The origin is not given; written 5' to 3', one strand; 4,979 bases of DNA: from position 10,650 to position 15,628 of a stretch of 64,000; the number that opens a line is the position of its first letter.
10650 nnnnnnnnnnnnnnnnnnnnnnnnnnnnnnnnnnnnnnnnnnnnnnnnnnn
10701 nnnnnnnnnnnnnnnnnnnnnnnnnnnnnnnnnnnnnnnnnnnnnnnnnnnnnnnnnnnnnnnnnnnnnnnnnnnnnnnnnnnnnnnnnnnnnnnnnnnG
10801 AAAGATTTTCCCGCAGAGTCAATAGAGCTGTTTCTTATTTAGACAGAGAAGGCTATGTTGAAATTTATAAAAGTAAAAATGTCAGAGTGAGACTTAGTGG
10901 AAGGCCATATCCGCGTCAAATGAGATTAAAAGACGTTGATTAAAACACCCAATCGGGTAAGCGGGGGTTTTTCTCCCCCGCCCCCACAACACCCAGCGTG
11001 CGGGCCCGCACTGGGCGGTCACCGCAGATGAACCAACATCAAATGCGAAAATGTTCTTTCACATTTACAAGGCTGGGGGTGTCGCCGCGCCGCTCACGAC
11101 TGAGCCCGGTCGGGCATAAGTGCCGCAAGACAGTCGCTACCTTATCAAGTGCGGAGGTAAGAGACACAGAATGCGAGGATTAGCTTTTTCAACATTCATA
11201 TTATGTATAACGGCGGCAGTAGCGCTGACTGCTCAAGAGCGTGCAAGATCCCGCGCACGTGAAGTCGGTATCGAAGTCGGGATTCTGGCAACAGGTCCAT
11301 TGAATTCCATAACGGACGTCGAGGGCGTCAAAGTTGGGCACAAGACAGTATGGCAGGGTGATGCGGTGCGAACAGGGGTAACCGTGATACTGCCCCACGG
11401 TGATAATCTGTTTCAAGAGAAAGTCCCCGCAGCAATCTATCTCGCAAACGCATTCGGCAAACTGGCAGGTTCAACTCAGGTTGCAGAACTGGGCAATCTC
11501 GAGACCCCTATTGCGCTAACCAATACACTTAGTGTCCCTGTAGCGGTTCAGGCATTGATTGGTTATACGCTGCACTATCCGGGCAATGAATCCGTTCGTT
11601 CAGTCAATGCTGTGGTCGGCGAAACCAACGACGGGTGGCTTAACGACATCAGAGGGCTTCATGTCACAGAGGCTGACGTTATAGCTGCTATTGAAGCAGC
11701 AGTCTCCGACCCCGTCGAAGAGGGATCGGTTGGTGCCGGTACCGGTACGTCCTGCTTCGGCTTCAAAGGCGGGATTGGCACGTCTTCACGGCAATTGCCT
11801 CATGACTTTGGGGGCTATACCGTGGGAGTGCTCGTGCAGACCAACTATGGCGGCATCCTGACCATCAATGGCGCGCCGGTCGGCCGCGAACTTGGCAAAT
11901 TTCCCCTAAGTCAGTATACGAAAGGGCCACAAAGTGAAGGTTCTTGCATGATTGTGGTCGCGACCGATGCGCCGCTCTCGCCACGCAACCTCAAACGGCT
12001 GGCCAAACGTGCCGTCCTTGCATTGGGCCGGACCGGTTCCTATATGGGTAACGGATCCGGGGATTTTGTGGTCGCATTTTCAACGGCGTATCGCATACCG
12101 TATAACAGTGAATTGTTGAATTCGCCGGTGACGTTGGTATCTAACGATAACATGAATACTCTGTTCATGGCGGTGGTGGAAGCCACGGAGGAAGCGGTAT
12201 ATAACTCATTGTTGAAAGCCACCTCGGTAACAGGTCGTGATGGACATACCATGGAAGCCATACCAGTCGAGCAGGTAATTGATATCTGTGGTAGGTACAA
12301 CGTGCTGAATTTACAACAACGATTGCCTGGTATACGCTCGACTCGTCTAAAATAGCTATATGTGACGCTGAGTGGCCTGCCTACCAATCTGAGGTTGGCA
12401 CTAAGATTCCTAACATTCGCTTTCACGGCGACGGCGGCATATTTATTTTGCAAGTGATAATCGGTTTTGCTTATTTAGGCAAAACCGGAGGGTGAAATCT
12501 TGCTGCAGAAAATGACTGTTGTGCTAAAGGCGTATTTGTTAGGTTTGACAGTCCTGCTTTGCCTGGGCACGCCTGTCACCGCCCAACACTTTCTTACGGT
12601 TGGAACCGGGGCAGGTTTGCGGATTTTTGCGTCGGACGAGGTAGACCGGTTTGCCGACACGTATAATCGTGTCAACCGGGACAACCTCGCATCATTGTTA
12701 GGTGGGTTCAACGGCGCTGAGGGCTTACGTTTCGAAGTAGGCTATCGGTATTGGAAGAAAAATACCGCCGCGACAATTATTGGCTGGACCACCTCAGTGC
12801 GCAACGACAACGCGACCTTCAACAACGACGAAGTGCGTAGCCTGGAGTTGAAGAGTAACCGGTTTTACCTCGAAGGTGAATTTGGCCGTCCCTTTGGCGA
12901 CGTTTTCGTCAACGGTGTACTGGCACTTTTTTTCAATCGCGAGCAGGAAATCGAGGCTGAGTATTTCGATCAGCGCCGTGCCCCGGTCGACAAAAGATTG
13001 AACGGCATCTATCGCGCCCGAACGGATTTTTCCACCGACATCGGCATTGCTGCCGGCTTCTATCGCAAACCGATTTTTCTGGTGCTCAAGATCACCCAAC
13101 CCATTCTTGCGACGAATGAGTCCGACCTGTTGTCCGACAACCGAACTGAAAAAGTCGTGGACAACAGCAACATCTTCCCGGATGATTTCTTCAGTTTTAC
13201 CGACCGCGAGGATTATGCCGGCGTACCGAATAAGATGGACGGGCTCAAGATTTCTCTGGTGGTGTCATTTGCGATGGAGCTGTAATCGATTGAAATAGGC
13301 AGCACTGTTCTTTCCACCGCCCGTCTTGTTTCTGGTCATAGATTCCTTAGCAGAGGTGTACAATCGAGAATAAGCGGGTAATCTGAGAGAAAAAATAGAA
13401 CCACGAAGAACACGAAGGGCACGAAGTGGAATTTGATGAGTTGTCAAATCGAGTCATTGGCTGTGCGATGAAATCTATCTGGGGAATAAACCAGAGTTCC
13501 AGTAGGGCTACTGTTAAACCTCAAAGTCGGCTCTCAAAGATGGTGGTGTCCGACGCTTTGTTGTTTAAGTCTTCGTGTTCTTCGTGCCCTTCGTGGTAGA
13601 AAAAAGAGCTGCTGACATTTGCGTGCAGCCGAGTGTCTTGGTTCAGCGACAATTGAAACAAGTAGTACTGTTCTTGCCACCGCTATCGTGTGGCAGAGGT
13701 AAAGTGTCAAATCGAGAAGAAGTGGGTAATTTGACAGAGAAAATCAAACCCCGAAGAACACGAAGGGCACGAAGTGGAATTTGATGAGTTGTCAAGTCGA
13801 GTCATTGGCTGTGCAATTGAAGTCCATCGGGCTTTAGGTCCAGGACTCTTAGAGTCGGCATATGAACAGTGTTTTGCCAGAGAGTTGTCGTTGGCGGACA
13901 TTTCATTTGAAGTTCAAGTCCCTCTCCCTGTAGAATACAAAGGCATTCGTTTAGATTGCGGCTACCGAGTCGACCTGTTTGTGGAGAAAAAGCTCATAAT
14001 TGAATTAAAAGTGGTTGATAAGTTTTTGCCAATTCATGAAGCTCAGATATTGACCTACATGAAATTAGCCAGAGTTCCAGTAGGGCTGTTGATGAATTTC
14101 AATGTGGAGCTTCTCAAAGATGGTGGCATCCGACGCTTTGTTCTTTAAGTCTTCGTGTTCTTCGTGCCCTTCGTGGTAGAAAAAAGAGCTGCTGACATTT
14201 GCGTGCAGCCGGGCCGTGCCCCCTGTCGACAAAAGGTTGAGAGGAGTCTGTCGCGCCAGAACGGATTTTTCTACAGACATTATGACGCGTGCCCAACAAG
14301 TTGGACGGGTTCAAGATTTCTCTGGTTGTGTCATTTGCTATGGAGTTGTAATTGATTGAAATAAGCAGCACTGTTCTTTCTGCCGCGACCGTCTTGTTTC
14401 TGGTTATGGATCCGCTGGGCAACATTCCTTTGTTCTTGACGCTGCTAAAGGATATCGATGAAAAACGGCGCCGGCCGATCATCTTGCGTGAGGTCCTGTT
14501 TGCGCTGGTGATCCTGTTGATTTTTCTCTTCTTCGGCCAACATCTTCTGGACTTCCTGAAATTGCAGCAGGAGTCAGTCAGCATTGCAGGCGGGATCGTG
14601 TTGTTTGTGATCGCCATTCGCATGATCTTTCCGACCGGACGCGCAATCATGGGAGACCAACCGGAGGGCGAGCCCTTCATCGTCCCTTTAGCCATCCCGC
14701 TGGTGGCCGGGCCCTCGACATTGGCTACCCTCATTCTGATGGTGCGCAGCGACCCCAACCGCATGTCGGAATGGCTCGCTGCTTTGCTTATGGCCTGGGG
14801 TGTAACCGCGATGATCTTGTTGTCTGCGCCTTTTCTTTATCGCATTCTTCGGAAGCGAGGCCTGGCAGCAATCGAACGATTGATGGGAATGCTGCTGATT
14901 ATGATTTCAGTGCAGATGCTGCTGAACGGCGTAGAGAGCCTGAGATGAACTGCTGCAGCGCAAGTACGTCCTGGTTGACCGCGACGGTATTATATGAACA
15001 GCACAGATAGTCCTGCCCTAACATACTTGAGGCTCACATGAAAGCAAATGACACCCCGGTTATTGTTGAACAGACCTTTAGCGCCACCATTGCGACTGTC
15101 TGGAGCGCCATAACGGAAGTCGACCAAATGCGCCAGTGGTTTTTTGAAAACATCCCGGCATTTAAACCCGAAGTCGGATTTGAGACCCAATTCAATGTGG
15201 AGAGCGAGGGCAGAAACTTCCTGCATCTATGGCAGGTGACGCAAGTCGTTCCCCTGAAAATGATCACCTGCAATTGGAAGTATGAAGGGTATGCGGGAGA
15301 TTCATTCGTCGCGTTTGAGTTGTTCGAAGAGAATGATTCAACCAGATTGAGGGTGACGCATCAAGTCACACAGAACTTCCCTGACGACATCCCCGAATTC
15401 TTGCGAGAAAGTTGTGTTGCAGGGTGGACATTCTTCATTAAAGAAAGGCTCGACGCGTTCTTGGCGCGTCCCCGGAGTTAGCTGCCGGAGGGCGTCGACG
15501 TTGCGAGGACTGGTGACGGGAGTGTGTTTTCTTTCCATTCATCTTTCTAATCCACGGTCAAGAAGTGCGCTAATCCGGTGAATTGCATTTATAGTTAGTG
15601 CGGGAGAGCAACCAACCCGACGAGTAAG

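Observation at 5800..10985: Low-GC inserted gene: 1658-aa SF1 helicase with a C-terminal DUF559/Vsr-like nuclease, flanked upstream by repeats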

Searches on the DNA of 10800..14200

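Call 32: search_rna_families(source=window, start=10800, end=14200, threshold=evalue, max_evalue=1, show_alignments=2)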
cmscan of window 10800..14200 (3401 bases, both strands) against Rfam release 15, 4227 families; matches with E-value up to 1: 1.
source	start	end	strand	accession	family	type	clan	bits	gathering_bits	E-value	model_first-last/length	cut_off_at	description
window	10952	11020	-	RF00029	Intron_gpII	Intron;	-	33.6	40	0.00042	1-77/77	no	Group II catalytic intron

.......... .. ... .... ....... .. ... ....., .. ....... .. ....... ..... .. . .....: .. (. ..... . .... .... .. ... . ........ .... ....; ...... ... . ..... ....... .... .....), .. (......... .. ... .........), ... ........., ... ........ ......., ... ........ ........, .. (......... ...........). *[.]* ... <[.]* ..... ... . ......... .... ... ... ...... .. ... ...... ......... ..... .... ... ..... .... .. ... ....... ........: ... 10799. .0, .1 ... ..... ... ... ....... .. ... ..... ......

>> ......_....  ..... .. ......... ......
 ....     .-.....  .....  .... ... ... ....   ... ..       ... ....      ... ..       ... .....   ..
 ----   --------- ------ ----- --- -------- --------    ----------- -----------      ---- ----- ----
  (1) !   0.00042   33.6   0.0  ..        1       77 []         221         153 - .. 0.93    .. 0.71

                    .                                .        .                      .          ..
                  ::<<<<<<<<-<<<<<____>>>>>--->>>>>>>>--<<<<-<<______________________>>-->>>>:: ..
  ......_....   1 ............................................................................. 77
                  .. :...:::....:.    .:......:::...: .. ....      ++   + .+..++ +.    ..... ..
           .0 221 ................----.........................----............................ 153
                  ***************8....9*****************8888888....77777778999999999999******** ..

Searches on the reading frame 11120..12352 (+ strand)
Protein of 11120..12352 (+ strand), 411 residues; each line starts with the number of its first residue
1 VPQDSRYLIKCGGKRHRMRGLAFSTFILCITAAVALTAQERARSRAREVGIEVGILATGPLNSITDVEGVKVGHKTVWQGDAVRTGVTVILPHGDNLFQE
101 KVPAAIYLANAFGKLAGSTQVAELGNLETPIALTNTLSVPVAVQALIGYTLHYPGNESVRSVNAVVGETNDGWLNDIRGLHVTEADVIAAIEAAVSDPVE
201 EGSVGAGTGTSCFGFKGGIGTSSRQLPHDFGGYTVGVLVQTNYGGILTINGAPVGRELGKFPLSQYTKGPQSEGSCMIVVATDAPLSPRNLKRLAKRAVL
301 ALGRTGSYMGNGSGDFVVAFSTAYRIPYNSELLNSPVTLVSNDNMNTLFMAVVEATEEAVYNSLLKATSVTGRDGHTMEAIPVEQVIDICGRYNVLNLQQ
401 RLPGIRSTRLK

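Call 36: search_protein_families(library=pfam, proteins=[window:11120-12352:+], max_evalue=0.001)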
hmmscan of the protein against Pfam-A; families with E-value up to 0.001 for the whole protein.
window:11120-12352:+ (411 aa): 1 family
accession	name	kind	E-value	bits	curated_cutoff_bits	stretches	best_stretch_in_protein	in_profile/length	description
PF03576.19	Peptidase_S58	-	2.5e-119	398.8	23.9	1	62-377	1-306/307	Peptidase family S58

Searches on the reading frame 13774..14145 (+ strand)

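Call 36: search_protein_families(library=pfam, proteins=[window:13774-14145:+], max_evalue=0.001)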
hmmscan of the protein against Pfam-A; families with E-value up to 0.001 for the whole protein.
window:13774-14145:+ (124 aa): 1 family
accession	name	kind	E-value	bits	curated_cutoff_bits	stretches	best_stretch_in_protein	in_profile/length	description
PF13366.12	PDDEXK_3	-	4.8e-42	143.5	22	1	5-121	2-116/117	PD-(D/E)XK nuclease superfamily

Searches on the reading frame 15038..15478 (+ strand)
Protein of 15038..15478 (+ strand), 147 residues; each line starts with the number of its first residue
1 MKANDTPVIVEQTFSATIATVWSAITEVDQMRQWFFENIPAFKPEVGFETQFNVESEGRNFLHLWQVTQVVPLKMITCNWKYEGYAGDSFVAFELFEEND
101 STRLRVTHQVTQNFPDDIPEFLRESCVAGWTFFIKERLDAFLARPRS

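Call 36: search_protein_families(library=pfam, proteins=[window:15038-15478:+], max_evalue=0.001)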
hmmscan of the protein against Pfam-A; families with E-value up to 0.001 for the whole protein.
window:15038-15478:+ (147 aa): 1 family
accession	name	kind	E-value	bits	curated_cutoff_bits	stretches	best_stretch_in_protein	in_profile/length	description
PF08327.17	AHSA1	-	3.1e-15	56.9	22.1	1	16-142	2-124/125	Activator of Hsp90 ATPase homolog 1-like protein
